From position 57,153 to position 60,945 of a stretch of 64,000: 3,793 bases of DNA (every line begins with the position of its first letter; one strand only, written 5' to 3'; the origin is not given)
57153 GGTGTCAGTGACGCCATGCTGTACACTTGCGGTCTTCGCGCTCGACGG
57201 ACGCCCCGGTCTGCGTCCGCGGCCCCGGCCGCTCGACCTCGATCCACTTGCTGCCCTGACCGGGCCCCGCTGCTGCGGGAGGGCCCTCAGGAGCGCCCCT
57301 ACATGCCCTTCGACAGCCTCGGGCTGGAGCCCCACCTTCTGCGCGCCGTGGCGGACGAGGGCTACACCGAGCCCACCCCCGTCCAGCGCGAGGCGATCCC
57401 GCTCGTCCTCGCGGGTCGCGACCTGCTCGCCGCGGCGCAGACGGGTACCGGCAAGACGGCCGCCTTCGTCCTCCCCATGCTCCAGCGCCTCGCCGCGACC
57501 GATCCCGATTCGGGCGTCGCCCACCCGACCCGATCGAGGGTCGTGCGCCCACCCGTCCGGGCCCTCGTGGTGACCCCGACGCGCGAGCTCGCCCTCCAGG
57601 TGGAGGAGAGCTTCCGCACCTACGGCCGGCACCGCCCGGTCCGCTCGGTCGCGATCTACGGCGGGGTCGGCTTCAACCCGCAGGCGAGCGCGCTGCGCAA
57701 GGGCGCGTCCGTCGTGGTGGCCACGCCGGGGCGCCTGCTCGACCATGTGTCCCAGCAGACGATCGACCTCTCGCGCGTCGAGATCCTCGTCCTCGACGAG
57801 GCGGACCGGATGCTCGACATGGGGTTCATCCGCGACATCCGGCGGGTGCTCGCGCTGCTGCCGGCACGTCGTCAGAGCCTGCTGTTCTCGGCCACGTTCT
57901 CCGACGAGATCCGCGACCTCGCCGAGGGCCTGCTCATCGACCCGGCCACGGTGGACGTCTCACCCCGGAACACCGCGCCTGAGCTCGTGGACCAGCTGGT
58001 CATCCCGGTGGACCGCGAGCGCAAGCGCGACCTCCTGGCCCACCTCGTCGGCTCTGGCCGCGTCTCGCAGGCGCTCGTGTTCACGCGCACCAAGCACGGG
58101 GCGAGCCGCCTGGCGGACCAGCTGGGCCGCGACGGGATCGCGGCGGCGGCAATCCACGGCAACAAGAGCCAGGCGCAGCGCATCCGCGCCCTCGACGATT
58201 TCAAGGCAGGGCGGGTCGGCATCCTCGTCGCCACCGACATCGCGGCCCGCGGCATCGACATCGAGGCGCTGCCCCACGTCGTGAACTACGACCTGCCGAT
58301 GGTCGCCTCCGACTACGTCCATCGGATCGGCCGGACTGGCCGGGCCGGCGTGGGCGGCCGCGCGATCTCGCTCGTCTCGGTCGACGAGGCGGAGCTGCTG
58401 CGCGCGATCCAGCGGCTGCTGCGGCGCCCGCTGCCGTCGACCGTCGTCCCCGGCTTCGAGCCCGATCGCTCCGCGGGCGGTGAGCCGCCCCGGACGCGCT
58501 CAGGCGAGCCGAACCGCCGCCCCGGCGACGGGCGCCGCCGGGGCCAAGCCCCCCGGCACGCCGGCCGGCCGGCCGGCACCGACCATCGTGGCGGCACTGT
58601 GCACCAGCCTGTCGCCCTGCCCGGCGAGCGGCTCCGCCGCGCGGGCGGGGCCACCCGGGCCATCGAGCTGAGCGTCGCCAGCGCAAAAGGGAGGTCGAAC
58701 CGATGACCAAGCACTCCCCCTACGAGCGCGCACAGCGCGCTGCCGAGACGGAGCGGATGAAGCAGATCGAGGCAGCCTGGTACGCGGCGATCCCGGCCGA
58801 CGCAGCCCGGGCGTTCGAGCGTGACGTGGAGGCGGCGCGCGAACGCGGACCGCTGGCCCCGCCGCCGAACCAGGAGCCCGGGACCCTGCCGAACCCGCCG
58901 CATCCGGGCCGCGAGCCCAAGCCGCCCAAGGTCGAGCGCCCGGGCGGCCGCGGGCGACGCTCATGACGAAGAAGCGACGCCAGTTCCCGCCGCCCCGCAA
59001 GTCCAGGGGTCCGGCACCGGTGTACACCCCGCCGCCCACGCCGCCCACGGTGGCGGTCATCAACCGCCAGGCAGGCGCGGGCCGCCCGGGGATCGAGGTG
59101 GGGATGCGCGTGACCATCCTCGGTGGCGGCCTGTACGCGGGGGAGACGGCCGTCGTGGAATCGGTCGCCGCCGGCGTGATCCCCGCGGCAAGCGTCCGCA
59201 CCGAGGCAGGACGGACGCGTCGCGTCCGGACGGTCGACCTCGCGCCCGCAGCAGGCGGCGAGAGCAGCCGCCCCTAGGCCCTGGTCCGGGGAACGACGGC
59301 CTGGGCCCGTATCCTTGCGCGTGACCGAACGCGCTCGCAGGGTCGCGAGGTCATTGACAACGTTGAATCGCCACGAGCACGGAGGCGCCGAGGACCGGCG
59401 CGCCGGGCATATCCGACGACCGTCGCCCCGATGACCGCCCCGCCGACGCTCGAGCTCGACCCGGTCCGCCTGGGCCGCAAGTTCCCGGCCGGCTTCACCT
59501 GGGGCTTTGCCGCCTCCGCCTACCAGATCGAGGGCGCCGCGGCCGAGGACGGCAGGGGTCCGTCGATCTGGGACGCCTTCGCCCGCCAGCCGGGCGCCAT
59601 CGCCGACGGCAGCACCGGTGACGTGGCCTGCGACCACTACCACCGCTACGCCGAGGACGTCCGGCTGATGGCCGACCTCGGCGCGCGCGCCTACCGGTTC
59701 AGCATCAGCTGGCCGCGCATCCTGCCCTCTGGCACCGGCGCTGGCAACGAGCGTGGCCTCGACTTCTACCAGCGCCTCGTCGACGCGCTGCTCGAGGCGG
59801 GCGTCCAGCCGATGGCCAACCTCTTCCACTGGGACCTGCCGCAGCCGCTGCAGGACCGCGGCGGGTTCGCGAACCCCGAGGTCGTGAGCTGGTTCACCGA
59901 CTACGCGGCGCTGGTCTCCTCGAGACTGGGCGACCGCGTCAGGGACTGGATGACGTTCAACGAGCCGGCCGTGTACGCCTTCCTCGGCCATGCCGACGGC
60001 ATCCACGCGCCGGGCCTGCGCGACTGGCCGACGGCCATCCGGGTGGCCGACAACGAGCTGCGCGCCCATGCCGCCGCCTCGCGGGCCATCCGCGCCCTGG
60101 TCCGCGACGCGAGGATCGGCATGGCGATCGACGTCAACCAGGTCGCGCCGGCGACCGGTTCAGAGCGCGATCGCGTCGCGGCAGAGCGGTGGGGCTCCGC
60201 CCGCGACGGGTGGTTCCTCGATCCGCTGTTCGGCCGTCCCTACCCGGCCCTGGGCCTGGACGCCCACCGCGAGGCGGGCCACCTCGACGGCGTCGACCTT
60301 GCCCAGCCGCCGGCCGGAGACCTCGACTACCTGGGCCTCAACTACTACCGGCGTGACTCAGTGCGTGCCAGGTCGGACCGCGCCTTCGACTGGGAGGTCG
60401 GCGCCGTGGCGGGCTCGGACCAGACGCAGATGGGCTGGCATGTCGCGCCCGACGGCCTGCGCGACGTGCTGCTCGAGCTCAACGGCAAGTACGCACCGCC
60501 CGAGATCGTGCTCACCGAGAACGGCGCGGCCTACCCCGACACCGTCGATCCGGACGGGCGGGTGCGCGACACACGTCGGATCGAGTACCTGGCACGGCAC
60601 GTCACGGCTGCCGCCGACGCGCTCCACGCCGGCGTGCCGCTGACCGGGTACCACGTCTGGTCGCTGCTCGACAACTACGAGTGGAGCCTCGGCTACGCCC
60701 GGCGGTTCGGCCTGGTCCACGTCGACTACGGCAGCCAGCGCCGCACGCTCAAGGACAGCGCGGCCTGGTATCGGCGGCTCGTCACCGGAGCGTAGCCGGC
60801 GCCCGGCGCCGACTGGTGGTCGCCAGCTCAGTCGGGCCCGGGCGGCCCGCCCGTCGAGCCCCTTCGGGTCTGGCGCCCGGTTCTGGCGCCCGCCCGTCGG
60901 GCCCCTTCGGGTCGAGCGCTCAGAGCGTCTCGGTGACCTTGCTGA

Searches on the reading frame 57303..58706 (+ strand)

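Call 78: search_protein_families(library=pfam, proteins=[window:57303-58706:+], max_evalue=0.00001)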
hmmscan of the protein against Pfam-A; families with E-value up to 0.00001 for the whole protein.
window:57303-58706:+ (467 aa): 3 families
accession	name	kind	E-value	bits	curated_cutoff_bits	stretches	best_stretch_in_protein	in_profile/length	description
PF00270.35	DEAD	-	2.3e-47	161.2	26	1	25-205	1-166/167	DEAD/DEAH box helicase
PF00271.37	Helicase_C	-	9.3e-29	100.3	23.5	1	241-349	2-110/110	Helicase conserved C-terminal domain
PF04851.21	ResIII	-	1.3e-06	28.8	22.5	1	24-200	4-163/164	Type III restriction enzyme, res subunit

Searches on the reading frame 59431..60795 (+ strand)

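Call 78: search_protein_families(library=pfam, proteins=[window:59431-60795:+], max_evalue=0.00001)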
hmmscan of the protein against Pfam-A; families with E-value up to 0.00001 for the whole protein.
window:59431-60795:+ (454 aa): 1 family
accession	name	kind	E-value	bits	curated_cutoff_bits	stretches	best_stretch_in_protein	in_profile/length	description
PF00232.24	Glyco_hydro_1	-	5.5e-147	490.3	22.6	1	17-452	4-449/453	Glycosyl hydrolase family 1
